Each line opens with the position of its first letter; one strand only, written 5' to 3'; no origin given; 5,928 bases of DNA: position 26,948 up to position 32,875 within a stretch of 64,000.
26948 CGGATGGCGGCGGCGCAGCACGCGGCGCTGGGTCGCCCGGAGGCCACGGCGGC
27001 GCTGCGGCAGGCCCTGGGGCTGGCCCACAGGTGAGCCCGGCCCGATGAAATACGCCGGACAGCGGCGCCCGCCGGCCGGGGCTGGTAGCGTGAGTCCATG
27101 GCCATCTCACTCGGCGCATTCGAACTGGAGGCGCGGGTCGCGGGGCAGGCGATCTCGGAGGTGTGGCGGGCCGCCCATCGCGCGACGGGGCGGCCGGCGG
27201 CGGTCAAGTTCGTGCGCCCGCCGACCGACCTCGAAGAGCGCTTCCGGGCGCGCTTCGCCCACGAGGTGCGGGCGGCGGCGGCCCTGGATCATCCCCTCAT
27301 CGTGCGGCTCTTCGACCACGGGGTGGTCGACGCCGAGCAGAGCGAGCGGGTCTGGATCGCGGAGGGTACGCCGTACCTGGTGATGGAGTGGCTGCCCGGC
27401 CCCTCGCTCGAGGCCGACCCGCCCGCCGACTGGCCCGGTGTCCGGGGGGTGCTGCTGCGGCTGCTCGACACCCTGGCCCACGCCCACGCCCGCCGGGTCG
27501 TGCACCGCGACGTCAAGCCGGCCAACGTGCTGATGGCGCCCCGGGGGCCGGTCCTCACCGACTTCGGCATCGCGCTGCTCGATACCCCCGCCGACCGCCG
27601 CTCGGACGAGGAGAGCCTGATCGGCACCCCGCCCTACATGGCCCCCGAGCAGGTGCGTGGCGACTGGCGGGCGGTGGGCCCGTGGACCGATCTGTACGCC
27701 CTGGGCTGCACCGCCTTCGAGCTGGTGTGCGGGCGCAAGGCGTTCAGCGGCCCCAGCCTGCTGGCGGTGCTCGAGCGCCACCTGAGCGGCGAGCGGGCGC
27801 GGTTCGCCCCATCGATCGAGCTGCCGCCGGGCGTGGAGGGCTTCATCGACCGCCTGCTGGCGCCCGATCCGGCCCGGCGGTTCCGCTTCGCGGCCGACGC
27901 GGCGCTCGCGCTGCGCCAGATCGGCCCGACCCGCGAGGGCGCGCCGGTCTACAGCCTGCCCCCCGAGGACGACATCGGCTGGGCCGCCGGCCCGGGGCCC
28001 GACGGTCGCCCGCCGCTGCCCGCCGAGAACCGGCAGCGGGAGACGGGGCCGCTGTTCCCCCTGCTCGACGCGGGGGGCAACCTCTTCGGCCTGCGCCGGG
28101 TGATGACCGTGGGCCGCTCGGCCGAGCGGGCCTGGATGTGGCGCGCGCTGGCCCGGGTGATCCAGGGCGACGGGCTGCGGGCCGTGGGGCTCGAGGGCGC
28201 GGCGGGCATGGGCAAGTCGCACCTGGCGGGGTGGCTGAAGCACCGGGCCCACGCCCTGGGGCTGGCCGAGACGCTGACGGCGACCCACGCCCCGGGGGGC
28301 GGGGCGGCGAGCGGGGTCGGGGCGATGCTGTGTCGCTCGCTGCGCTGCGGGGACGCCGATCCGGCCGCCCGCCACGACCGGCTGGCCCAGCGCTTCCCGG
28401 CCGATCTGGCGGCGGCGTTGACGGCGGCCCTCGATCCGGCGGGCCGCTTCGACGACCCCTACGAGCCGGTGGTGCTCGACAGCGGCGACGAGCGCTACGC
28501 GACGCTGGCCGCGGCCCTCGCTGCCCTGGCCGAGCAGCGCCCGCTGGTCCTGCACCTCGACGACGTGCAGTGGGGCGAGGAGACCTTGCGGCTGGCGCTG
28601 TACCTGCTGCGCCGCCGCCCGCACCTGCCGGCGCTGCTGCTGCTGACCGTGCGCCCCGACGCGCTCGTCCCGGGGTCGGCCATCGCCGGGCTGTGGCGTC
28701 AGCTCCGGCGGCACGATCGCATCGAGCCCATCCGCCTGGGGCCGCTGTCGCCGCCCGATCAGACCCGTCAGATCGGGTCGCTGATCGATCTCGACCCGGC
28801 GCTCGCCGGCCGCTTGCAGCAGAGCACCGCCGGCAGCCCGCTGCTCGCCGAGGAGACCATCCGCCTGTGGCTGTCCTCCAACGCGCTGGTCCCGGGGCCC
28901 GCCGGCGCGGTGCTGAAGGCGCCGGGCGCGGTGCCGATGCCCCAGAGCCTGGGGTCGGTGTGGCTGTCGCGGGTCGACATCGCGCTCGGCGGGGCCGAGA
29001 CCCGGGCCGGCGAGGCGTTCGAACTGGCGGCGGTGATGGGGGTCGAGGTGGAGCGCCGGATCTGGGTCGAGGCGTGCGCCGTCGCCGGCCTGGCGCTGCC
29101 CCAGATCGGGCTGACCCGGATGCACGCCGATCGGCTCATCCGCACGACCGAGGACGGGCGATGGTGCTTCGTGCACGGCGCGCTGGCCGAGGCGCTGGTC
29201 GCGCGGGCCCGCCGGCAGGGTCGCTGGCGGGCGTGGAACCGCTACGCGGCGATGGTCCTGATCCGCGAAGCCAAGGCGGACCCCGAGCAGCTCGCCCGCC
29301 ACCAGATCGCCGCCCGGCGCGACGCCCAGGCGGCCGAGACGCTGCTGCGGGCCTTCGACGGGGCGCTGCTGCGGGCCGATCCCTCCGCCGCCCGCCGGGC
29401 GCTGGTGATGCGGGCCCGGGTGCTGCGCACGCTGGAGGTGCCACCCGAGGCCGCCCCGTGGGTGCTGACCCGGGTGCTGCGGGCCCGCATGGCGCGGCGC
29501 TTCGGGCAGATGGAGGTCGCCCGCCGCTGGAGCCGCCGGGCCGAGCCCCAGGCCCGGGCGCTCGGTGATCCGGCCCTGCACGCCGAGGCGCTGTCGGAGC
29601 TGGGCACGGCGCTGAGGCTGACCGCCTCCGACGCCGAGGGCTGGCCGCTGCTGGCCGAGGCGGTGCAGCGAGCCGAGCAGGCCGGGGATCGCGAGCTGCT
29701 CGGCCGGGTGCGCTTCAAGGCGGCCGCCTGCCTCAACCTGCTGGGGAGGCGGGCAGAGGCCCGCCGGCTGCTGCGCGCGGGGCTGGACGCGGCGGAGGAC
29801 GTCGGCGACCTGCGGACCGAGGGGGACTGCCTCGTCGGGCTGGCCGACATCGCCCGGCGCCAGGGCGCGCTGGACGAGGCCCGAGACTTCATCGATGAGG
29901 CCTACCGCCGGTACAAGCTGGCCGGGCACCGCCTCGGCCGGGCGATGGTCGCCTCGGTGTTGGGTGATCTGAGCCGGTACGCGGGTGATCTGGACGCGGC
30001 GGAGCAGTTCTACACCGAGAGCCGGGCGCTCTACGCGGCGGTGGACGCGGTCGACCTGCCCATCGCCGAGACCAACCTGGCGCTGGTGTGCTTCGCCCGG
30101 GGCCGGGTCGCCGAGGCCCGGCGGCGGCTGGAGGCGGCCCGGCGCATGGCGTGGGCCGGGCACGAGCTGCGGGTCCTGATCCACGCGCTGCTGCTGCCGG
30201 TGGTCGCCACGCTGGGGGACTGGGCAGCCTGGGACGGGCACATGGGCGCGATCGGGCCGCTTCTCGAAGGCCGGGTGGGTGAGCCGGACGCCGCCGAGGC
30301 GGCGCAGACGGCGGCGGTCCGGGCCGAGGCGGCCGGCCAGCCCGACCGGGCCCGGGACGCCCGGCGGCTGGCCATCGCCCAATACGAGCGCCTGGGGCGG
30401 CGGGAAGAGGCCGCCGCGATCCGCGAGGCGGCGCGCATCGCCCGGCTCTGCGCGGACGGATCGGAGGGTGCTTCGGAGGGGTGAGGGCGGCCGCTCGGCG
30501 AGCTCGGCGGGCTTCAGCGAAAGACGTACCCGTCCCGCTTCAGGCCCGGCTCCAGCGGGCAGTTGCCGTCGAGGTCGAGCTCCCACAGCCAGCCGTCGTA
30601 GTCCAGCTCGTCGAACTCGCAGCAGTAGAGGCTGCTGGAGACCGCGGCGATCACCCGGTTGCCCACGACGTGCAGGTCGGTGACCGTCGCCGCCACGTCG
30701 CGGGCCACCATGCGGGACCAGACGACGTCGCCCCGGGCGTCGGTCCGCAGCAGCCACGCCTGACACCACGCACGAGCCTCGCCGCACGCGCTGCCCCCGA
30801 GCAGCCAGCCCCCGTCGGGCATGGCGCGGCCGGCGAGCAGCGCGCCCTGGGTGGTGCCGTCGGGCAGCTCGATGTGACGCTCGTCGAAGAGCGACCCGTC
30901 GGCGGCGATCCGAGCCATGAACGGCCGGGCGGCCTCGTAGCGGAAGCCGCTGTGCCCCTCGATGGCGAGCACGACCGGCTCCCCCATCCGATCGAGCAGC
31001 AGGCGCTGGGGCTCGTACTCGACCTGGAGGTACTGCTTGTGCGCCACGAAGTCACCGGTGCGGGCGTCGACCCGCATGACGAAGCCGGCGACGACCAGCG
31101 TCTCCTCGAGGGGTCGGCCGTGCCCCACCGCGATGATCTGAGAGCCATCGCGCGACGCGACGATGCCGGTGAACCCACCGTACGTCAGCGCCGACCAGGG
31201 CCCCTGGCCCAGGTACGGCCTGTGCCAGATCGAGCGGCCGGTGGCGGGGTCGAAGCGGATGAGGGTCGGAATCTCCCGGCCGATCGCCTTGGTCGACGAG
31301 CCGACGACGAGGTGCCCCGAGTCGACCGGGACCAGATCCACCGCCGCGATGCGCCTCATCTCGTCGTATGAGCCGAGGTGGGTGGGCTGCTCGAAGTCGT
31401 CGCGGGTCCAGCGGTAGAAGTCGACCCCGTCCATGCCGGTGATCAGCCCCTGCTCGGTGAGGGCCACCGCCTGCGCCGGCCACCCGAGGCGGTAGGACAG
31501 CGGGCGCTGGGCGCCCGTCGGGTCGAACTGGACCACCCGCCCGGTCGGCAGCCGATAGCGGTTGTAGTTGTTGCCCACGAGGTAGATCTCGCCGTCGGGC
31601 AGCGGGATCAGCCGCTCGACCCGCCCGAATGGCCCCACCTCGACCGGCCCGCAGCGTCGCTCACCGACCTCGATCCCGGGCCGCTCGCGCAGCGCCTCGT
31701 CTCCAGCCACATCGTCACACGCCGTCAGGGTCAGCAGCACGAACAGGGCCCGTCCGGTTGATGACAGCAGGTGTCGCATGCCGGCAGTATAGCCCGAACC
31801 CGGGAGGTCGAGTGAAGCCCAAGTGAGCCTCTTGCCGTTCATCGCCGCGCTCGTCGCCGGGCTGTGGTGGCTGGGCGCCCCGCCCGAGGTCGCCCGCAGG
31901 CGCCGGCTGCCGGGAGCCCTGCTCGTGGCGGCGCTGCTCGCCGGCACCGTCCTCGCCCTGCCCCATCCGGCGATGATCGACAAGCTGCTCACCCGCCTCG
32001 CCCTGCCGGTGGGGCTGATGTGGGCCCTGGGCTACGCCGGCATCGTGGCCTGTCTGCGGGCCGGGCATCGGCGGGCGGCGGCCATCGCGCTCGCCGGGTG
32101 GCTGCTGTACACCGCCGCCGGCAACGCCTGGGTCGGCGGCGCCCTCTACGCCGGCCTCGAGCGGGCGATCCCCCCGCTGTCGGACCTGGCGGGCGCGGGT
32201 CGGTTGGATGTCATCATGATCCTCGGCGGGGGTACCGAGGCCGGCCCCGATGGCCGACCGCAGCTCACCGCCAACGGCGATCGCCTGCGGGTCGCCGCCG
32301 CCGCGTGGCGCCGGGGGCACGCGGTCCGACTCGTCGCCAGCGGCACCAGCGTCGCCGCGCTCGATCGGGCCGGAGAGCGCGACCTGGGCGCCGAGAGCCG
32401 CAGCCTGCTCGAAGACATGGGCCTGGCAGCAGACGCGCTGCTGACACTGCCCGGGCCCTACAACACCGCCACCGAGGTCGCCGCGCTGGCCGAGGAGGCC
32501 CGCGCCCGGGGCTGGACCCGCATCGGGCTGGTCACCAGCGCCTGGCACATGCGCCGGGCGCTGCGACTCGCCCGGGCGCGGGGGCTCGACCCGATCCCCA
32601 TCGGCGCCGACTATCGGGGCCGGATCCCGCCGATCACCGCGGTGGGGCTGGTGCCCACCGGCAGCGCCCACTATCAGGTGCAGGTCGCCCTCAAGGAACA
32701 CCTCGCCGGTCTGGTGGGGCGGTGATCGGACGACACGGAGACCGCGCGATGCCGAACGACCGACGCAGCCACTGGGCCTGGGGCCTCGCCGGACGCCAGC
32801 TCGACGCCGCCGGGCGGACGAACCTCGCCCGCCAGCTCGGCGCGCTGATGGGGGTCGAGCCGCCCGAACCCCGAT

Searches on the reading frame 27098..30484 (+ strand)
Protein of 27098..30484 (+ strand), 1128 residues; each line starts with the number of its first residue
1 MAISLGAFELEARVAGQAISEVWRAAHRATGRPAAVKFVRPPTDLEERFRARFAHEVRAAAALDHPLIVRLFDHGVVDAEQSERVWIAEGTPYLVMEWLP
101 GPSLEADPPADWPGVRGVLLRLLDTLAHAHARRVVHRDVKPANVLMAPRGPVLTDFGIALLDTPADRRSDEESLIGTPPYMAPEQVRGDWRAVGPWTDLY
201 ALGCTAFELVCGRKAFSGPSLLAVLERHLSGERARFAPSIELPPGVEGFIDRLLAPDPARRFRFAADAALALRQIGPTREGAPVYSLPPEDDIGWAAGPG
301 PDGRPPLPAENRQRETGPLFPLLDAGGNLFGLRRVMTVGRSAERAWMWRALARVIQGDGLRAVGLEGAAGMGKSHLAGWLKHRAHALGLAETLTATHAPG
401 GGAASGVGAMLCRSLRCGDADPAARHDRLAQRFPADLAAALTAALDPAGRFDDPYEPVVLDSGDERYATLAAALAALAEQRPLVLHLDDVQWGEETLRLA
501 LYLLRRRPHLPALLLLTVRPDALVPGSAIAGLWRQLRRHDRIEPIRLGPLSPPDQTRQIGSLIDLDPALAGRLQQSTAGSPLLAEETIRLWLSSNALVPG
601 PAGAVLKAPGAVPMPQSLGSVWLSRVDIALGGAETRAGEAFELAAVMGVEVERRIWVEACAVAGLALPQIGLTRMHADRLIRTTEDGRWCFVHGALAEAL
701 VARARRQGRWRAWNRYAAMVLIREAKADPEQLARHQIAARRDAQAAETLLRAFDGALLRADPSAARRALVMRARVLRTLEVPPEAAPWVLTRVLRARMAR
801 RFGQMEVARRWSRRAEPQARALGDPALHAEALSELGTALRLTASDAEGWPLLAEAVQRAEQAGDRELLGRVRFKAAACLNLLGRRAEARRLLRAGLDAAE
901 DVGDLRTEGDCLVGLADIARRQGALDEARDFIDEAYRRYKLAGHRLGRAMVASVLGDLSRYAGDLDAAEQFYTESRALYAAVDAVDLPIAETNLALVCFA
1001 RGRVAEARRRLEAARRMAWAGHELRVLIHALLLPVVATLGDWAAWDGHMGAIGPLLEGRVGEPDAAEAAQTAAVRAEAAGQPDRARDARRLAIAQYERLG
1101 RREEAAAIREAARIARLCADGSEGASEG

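Call 12: search_protein_families(library=pfam, proteins=[window:27098-30484:+], max_evalue=0.0001)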
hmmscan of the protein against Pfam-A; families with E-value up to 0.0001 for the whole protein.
window:27098-30484:+ (1128 aa): 4 families
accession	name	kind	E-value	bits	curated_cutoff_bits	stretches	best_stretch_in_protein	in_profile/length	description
PF00069.31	Pkinase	-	1.3e-29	103.8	31.7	1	19-263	12-253/263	Protein kinase domain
PF13424.12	TPR_12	-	3.6e-14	53.1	30.1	1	913-979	7-75/77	Tetratricopeptide repeat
PF07714.23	PK_Tyr_Ser-Thr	-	1.3e-12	48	23.1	1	20-265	13-252/258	Protein tyrosine and serine/threonine kinase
PF13191.12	AAA_16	-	7.2e-10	40.1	32.6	1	338-514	3-165/167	AAA ATPase domain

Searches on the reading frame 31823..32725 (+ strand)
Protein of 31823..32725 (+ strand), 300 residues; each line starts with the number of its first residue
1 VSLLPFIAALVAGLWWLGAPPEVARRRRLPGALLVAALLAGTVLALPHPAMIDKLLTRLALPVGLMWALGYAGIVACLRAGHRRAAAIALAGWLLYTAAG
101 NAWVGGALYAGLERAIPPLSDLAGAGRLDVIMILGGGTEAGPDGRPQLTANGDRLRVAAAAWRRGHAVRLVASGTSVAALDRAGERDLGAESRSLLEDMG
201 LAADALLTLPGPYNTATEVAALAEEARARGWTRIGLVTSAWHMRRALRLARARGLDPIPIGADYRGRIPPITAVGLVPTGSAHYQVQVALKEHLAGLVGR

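Call 12: search_protein_families(library=pfam, proteins=[window:31823-32725:+], max_evalue=0.0001)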
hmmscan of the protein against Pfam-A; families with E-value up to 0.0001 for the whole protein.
window:31823-32725:+ (300 aa): 1 family
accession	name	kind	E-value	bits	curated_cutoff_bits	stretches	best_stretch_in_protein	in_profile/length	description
PF02698.23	DUF218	-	4.7e-16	59.4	27.6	1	129-294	1-132/133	DUF218 domain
